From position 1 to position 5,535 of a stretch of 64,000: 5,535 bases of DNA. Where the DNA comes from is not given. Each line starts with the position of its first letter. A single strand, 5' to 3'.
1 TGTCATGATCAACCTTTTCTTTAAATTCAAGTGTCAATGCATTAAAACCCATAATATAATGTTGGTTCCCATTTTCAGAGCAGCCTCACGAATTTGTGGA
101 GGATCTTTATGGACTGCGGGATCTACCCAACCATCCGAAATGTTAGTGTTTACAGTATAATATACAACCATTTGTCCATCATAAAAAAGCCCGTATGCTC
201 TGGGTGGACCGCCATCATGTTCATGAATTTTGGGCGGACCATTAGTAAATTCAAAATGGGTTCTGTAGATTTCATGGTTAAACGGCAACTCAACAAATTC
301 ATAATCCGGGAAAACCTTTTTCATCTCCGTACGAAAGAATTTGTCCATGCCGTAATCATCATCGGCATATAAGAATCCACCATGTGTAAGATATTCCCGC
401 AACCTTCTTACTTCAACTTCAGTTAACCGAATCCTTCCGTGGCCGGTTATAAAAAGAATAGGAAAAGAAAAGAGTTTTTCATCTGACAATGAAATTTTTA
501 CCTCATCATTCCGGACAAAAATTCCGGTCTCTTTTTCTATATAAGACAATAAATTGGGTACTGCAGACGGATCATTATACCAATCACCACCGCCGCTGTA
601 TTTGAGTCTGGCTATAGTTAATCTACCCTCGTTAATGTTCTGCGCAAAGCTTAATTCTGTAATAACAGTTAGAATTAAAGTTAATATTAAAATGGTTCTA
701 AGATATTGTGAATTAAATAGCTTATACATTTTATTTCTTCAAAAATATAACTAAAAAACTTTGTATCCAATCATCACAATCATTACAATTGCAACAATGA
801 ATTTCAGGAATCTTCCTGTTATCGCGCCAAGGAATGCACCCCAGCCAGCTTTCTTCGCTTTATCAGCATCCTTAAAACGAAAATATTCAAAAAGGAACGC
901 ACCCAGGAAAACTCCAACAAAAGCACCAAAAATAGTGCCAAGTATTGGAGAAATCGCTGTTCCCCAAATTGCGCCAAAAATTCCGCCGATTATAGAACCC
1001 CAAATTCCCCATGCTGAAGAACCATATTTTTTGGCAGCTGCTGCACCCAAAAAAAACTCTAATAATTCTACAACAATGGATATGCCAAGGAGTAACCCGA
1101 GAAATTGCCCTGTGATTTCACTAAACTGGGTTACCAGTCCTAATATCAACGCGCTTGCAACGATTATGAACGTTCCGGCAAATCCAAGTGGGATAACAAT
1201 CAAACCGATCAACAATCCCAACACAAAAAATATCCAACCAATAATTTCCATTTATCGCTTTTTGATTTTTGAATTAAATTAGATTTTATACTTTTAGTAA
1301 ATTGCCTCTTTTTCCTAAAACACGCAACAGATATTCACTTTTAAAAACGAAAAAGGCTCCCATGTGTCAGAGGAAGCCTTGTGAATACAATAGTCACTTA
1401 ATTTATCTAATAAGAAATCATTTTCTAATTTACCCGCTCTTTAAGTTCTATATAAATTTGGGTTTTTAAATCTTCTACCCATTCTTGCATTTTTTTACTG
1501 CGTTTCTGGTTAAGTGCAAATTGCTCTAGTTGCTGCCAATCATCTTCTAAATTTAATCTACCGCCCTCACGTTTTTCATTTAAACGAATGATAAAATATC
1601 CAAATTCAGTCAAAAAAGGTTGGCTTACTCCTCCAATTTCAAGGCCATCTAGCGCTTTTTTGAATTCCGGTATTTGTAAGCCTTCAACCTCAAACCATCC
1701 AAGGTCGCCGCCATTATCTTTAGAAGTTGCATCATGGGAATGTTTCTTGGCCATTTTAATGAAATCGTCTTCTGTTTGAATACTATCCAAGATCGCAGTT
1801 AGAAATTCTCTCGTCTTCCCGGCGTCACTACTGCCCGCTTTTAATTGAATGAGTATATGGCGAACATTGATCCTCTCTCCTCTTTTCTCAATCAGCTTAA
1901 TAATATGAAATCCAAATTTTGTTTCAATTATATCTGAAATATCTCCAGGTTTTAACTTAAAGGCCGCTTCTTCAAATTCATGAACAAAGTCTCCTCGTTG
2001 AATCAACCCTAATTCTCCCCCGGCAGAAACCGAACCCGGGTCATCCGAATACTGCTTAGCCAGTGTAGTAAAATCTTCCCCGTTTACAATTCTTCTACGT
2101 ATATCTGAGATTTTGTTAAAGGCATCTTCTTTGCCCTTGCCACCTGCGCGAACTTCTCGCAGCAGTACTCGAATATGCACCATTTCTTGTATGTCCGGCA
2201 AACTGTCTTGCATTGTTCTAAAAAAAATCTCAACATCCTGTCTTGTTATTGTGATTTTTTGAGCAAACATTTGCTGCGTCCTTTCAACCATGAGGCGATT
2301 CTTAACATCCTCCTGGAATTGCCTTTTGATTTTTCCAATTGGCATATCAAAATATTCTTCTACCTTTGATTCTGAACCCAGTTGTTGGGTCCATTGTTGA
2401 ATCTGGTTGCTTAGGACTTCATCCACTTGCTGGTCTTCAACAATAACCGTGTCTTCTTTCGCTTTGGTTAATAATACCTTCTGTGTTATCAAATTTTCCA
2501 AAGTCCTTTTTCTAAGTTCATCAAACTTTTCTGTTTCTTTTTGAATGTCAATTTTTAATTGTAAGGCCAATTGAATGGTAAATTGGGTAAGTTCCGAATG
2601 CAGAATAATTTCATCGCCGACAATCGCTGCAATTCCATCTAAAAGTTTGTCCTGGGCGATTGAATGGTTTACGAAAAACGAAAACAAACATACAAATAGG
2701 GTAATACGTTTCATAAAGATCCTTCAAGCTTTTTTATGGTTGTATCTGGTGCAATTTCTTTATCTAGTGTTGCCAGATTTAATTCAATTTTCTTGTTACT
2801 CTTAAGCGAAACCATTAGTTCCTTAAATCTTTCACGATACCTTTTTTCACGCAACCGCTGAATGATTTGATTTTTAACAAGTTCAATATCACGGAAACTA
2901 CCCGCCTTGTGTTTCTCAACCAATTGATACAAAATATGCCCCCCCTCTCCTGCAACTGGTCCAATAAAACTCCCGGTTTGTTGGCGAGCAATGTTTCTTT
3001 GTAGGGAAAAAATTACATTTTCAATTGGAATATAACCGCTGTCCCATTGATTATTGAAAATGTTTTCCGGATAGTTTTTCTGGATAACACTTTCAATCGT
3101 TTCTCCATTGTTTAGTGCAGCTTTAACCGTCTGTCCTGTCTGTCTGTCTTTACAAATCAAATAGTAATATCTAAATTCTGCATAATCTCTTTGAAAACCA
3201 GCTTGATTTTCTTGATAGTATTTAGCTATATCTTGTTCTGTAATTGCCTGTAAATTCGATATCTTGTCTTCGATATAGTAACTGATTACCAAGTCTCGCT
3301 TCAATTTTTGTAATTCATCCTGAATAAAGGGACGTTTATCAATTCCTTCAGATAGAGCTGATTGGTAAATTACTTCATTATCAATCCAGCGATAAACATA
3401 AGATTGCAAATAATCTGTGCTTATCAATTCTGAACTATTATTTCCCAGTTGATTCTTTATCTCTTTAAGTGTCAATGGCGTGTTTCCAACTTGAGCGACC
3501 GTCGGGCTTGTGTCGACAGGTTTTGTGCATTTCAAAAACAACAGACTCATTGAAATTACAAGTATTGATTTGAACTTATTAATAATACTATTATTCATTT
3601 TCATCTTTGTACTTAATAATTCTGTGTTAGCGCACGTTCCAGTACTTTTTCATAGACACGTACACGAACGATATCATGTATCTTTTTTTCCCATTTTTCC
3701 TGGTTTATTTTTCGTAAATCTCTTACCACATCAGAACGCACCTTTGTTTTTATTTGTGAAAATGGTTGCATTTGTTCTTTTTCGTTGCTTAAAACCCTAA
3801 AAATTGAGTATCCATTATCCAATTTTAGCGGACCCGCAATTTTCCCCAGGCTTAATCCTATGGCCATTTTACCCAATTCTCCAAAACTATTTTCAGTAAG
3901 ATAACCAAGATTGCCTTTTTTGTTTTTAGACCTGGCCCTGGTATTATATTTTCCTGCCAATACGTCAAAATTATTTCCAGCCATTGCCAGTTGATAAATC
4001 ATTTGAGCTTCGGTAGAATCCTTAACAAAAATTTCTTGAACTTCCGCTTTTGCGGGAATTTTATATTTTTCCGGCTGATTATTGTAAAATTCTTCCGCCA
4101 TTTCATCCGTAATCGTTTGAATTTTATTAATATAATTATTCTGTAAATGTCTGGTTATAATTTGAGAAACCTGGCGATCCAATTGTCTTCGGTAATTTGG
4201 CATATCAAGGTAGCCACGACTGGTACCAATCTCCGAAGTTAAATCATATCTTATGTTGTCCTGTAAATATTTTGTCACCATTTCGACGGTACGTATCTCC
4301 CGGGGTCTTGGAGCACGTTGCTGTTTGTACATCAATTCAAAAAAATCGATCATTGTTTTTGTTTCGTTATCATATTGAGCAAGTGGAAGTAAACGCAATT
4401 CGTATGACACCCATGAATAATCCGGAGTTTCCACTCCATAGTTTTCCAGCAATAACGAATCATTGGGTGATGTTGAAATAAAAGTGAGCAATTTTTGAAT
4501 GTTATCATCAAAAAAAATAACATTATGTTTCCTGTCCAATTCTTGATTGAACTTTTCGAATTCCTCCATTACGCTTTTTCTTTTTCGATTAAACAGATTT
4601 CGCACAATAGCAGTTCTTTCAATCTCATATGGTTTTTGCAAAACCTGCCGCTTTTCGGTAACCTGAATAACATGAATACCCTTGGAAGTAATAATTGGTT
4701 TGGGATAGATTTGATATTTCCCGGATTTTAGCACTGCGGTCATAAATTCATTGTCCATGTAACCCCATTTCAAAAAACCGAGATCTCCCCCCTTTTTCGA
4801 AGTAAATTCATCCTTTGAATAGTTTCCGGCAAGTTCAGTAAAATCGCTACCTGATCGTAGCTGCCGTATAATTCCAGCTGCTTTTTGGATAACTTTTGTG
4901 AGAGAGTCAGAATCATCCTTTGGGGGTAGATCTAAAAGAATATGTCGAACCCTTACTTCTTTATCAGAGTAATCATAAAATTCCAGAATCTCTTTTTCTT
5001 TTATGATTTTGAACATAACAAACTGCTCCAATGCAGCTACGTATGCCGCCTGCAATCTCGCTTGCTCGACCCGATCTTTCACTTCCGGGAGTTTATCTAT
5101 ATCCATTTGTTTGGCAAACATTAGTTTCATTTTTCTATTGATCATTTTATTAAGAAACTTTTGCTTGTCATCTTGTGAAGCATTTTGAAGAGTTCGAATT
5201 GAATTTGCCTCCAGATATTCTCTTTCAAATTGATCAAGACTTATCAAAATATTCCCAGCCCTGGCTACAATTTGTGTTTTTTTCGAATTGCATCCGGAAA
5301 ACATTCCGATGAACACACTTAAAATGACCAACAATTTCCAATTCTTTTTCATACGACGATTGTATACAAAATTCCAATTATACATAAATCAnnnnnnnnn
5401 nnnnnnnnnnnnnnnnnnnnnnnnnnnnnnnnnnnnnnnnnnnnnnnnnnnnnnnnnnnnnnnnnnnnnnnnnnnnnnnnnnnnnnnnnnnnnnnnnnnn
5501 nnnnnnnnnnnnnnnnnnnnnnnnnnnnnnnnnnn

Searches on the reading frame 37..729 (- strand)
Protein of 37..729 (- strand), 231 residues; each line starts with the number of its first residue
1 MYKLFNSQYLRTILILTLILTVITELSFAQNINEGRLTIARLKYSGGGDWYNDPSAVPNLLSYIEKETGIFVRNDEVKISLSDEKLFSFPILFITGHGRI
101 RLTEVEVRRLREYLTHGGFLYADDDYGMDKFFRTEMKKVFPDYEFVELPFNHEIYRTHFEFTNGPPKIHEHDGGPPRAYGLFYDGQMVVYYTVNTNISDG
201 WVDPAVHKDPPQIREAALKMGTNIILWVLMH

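Call 55: search_protein_families(library=pfam, proteins=[window:37-729:-], max_evalue=0.00001)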
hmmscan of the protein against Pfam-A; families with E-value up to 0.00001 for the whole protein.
window:37-729:- (231 aa): 1 family
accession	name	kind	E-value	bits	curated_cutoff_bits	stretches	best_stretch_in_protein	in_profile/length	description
PF13709.12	DUF4159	-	5.4e-61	206.1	25.9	1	38-229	1-202/202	Domain of unknown function (DUF4159)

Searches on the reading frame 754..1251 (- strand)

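Call 55: search_protein_families(library=pfam, proteins=[window:754-1251:-], max_evalue=0.00001)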
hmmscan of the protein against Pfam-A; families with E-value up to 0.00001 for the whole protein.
window:754-1251:- (166 aa): 1 family
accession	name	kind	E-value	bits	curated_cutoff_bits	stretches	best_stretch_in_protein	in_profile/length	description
PF04306.18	DUF456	-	3.3e-26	92.7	29.4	1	25-163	6-137/139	Protein of unknown function (DUF456)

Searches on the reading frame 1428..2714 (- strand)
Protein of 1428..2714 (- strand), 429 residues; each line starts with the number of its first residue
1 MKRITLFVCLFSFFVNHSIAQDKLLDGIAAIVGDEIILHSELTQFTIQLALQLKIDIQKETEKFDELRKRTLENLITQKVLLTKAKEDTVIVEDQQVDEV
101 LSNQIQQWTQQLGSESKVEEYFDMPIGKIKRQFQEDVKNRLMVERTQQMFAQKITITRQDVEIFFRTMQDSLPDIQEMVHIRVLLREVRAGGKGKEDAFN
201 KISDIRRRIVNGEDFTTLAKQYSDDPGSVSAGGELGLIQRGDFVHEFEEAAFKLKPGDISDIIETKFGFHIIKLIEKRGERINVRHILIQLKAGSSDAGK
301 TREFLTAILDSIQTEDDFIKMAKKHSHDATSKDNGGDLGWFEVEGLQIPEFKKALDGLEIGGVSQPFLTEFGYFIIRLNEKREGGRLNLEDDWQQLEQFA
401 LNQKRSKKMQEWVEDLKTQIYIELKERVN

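Call 55: search_protein_families(library=pfam, proteins=[window:1428-2714:-], max_evalue=0.00001)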
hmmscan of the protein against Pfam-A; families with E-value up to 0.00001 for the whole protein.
window:1428-2714:- (429 aa): 5 families
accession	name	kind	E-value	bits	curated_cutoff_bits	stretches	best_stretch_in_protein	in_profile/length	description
PF13616.12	Rotamase_3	-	4.7e-50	169.4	22.5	2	180-278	17-116/116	PPIC-type PPIASE domain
PF00639.27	Rotamase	-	2.4e-46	157.1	21.7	2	180-275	1-96/97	PPIC-type PPIASE domain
PF13145.12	Rotamase_2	-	2.2e-18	67.6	27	2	211-279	47-110/121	PPIC-type PPIASE domain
PF09312.16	SurA_N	-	4.7e-08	33.7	30.8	1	25-108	1-83/118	SurA N-terminal domain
PF13624.11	SurA_N_3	-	6.6e-06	26.5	27.2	0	6-108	20-123/162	SurA-like N-terminal domain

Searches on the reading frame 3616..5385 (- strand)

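Call 55: search_protein_families(library=pfam, proteins=[window:3616-5385:-], max_evalue=0.00001)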
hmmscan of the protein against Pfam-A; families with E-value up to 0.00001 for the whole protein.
window:3616-5385:- (590 aa): 3 families
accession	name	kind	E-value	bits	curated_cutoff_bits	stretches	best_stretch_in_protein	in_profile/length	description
PF13616.12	Rotamase_3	-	9.3e-27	94.3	22.5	1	131-246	10-116/116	PPIC-type PPIASE domain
PF00639.27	Rotamase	-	2.7e-26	92.8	21.7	2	148-243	1-96/97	PPIC-type PPIASE domain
PF13145.12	Rotamase_2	-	3.8e-18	66.9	27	1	425-546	1-120/121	PPIC-type PPIASE domain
